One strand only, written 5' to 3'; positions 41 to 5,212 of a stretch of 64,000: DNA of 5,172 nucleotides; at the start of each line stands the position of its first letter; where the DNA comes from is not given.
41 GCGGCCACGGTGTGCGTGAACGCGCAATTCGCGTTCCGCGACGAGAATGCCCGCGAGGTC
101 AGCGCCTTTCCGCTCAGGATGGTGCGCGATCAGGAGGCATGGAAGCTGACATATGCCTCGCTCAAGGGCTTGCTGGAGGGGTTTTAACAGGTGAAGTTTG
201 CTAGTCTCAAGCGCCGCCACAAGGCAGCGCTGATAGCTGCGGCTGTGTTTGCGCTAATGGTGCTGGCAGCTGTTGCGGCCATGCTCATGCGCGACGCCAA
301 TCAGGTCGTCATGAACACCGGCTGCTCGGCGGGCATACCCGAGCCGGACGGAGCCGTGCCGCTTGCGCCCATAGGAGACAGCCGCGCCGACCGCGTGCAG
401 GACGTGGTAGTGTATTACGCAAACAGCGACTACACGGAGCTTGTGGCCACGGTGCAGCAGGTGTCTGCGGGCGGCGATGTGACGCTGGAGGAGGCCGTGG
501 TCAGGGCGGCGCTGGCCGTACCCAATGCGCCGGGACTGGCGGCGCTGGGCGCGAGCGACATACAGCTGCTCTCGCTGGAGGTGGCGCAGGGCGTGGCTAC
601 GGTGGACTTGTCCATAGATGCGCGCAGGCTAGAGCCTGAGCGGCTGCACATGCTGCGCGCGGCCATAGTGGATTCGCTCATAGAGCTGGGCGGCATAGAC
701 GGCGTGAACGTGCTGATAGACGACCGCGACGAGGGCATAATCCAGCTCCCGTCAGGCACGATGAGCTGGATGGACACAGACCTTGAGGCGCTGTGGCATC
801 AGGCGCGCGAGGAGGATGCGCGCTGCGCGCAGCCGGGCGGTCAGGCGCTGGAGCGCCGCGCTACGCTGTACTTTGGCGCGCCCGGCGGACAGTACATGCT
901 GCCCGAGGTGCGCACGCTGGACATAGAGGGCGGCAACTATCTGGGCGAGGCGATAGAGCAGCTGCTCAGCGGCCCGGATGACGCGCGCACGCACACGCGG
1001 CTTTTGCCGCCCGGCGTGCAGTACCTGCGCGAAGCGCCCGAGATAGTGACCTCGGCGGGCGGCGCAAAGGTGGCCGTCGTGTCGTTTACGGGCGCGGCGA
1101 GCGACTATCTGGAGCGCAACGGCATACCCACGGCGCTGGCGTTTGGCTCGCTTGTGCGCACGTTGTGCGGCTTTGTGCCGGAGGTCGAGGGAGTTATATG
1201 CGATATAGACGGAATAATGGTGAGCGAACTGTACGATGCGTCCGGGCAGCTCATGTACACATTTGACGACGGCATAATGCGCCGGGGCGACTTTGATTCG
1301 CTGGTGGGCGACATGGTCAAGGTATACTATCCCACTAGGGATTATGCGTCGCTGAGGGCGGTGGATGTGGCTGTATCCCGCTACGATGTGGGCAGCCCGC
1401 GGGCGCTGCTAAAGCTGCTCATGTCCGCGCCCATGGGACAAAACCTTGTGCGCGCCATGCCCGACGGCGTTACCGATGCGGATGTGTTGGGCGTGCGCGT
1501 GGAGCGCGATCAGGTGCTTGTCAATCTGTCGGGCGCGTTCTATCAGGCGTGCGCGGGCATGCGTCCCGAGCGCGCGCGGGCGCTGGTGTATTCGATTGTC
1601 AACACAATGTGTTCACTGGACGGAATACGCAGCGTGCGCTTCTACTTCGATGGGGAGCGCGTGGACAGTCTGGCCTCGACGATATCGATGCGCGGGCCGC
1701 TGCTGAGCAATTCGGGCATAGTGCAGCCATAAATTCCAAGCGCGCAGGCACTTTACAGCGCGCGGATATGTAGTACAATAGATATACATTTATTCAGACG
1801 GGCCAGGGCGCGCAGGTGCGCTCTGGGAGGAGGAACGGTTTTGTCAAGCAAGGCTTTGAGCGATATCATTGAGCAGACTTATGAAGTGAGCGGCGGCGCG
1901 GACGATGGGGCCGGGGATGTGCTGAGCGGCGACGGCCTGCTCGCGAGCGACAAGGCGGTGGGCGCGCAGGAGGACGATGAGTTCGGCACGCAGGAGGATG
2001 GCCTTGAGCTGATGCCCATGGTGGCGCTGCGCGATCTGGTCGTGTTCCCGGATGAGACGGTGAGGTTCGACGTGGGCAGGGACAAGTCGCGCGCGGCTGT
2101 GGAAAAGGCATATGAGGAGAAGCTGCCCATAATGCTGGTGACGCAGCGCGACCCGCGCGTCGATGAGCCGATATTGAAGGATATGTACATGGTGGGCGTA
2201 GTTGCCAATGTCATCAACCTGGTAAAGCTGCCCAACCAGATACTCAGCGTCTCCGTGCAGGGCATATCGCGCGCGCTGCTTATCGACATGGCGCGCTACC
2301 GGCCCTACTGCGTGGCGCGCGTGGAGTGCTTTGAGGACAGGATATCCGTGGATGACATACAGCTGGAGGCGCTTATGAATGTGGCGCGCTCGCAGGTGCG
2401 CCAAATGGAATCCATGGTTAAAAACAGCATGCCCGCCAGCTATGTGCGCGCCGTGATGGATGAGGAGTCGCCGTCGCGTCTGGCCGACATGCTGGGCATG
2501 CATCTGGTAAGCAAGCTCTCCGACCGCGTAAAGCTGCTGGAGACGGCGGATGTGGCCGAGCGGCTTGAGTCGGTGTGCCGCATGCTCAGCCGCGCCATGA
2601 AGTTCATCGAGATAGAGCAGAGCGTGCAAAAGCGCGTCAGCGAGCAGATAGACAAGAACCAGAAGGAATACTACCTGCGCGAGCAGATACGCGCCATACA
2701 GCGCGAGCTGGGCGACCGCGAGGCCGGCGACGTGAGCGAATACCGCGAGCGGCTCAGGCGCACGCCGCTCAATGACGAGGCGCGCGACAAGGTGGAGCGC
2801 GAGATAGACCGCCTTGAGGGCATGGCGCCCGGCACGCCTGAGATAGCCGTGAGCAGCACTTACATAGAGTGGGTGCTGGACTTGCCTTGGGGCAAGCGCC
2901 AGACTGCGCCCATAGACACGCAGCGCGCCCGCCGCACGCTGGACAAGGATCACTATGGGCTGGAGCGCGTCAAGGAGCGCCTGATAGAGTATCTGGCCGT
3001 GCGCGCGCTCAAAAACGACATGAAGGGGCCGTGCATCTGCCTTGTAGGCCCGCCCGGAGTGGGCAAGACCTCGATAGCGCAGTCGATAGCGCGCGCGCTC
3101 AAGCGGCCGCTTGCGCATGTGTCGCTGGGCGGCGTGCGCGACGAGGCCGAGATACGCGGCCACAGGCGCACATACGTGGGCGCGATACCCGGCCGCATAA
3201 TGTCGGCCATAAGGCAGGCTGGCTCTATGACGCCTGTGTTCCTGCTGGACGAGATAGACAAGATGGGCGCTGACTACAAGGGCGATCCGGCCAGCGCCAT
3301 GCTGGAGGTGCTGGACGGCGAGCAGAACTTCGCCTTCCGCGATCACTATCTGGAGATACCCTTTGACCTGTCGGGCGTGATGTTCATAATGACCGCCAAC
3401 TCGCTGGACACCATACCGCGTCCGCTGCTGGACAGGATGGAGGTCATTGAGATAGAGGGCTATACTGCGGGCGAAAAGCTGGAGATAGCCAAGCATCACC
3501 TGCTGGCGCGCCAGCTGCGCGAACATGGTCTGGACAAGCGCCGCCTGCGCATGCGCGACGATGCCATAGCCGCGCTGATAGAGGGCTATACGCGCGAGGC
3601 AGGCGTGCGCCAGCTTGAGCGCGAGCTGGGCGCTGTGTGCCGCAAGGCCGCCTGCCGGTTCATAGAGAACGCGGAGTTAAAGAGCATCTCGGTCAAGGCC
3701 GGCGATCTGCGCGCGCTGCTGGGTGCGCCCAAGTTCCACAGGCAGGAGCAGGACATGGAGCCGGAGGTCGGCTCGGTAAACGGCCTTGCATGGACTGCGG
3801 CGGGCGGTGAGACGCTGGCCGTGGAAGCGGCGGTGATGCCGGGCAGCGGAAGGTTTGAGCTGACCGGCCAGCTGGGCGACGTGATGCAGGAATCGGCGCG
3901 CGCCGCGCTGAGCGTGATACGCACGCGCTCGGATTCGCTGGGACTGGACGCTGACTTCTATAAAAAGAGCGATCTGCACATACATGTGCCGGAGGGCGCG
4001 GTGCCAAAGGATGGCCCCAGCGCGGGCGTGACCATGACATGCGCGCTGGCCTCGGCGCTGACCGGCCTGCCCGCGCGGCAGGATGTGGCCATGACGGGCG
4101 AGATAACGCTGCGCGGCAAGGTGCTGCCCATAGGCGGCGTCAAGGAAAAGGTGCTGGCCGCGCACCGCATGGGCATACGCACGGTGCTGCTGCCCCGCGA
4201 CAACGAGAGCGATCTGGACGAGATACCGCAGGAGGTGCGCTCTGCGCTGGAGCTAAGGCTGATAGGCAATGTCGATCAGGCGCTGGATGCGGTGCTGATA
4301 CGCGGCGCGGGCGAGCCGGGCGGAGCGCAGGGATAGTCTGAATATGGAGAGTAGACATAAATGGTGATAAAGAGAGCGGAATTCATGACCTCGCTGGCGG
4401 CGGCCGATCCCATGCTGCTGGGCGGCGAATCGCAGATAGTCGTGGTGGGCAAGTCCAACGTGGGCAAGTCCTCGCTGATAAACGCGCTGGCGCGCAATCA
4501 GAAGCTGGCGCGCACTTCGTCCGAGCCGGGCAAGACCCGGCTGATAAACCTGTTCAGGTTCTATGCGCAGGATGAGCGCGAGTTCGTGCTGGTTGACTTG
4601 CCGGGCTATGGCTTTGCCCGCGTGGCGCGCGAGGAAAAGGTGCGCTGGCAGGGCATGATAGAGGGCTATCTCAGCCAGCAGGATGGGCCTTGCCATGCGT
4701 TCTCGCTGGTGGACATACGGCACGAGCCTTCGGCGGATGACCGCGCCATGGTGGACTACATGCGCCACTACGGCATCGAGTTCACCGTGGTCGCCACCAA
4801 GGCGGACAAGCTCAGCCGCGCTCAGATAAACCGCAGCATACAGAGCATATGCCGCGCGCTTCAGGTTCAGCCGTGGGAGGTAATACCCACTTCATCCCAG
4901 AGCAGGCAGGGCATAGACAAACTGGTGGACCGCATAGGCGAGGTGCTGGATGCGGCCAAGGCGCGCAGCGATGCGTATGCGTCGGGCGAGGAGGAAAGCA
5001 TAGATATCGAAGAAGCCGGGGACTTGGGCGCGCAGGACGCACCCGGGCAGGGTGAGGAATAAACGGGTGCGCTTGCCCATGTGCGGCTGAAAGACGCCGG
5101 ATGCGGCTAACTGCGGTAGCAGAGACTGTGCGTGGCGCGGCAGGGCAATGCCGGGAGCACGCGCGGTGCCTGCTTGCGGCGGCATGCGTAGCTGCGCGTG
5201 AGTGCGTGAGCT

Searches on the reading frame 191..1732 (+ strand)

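Call 103: search_protein_families(library=pfam, proteins=[window:191-1732:+], max_evalue=0.0001)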
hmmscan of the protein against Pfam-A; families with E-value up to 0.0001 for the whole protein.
window:191-1732:+ (513 aa): 1 family
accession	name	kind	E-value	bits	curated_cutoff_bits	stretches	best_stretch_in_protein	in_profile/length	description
PF10646.14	Germane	-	4.5e-38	130.9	23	3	377-491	1-116/117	Sporulation and spore germination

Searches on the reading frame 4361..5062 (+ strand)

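Call 103: search_protein_families(library=pfam, proteins=[window:4361-5062:+], max_evalue=0.0001)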
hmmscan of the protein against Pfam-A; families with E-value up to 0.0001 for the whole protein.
window:4361-5062:+ (233 aa): 6 families
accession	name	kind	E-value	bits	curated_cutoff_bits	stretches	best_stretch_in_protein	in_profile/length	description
PF01926.29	MMR_HSR1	-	2e-19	70.2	21.9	1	25-147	1-113/113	50S ribosome-binding GTPase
PF02421.24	FeoB_N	-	1e-11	45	27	1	25-192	2-156/156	Ferrous iron transport protein B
PF03193.22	RsgA_GTPase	-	8e-10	39.2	30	1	24-55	107-140/174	RsgA GTPase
PF00009.33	GTP_EFTU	-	3.1e-08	33.9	26.5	1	27-195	7-185/188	Elongation factor Tu GTP binding domain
PF00350.29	Dynamin_N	-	1.3e-07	32.2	27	0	26-52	1-27/168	Dynamin family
PF04548.22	AIG1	-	4.6e-05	23.3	27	1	25-131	2-104/212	AIG1 family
